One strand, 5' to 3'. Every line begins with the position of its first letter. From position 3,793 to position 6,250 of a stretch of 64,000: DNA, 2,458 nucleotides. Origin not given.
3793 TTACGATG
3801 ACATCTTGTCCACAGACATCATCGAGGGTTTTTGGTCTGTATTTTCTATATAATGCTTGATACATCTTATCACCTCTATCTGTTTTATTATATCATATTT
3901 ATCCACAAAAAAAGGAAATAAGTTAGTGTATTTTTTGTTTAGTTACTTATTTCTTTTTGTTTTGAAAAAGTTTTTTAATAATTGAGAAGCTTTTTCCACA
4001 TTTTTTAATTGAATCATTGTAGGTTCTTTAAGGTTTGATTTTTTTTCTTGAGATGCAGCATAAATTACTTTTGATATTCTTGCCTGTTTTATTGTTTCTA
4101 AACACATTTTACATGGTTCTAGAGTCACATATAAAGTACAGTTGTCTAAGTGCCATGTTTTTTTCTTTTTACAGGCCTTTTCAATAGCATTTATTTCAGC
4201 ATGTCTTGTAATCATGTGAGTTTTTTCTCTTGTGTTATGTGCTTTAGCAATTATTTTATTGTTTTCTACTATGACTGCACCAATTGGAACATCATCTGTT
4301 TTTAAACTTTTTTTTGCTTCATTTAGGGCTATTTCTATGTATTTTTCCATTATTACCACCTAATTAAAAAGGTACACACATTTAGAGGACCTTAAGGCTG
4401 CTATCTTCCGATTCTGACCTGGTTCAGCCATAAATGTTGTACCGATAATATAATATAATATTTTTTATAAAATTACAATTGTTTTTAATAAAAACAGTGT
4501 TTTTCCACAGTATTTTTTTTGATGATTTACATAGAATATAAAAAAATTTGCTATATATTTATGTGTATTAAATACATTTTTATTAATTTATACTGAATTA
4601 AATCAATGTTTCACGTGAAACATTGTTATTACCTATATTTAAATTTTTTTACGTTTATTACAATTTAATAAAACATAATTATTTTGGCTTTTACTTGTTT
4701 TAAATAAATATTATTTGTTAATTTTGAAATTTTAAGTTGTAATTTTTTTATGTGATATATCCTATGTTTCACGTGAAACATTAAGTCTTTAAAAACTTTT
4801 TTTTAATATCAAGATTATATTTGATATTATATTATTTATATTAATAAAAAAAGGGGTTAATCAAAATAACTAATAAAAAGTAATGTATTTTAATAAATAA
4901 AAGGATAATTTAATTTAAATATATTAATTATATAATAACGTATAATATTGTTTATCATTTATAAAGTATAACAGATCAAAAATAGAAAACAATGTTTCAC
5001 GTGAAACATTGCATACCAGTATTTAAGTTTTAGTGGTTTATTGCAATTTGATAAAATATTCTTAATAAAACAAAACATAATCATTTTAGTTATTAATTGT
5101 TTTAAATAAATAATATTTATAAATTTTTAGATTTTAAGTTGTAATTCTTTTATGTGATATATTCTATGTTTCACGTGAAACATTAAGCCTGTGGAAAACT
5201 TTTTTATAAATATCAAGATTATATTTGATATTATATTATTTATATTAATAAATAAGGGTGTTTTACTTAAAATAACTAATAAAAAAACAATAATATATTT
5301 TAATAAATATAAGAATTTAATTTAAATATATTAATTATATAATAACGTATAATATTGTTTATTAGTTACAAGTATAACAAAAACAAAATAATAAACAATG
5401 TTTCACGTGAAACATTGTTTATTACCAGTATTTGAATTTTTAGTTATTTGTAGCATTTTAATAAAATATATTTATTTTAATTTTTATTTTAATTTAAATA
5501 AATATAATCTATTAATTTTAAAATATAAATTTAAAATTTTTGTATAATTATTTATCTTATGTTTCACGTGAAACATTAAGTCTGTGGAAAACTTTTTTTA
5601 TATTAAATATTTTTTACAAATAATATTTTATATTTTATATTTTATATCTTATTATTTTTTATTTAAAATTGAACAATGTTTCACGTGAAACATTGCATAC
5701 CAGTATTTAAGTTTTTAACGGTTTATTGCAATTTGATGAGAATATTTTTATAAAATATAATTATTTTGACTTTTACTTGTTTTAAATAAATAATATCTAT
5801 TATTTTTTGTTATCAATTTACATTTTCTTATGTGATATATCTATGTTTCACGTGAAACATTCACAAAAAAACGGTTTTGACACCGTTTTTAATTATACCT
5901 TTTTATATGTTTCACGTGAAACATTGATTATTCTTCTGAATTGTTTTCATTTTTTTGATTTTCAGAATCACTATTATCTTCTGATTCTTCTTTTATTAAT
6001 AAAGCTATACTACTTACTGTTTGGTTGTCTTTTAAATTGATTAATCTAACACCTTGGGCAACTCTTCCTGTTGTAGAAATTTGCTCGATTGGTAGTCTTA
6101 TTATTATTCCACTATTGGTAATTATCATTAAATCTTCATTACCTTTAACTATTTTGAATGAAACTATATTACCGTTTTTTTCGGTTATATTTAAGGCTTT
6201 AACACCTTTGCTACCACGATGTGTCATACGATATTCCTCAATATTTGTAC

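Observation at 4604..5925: Nine perfect parS palindromes packed into one 1.3-kb non-coding block: a centromere-like array about 9 kb from oriC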

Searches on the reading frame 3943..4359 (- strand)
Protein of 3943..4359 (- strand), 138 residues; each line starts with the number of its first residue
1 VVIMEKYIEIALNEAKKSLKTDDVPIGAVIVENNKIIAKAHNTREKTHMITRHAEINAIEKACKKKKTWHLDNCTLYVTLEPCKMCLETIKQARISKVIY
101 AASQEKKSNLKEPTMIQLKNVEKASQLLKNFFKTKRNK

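Call 11: search_protein_families(library=pfam, proteins=[window:3943-4359:-])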
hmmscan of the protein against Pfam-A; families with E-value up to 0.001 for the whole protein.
window:3943-4359:- (138 aa): 4 families
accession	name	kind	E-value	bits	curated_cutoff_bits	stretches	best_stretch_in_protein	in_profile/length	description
PF14437.12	MafB19-deam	-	1.1e-35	123.1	27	1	5-136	4-142/142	MafB19-like deaminase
PF00383.29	dCMP_cyt_deam_1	-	3.4e-30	104.4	25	1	4-101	4-101/102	Cytidine and deoxycytidylate deaminase zinc-binding region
PF14439.12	Bd3614-deam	-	1.2e-08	35.4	38.5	1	20-122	4-108/113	Bd3614-like deaminase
PF18750.7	SNAD4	-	0.00044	20.7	27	1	46-92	28-73/130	Secreted Novel AID/APOBEC-like Deaminase 4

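Call 18: find_encoding_contigs(protein=window:3943-4359:-, flank=10000, max_places=10)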
Protein window:3943-4359:- (138 aa): no gene with exactly this product is on record in the collection.

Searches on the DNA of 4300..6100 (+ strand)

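Call 59: search_rna_families(source=window, start=4300, end=6100, threshold=evalue, max_evalue=1)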
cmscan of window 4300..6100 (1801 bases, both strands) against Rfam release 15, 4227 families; matches with E-value up to 1: 1.
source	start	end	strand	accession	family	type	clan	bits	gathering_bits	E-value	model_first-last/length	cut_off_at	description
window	4356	4453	-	RF00169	Bacteria_small_SRP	Gene;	CL00003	60.8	40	1.9e-12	1-97/97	no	Bacterial small signal recognition particle RNA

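Call 60: search_dna_similar(query=window:4454-5927:+, collection=plasmids, mode=distant, max_rows=10)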
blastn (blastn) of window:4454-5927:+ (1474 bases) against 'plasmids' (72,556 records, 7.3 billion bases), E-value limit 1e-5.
No match.

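Call 61: search_dna_similar(query=window:4454-5927:+, collection=phages, mode=distant, max_rows=10)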
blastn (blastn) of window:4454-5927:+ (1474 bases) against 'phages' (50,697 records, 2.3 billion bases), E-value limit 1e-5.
No match.
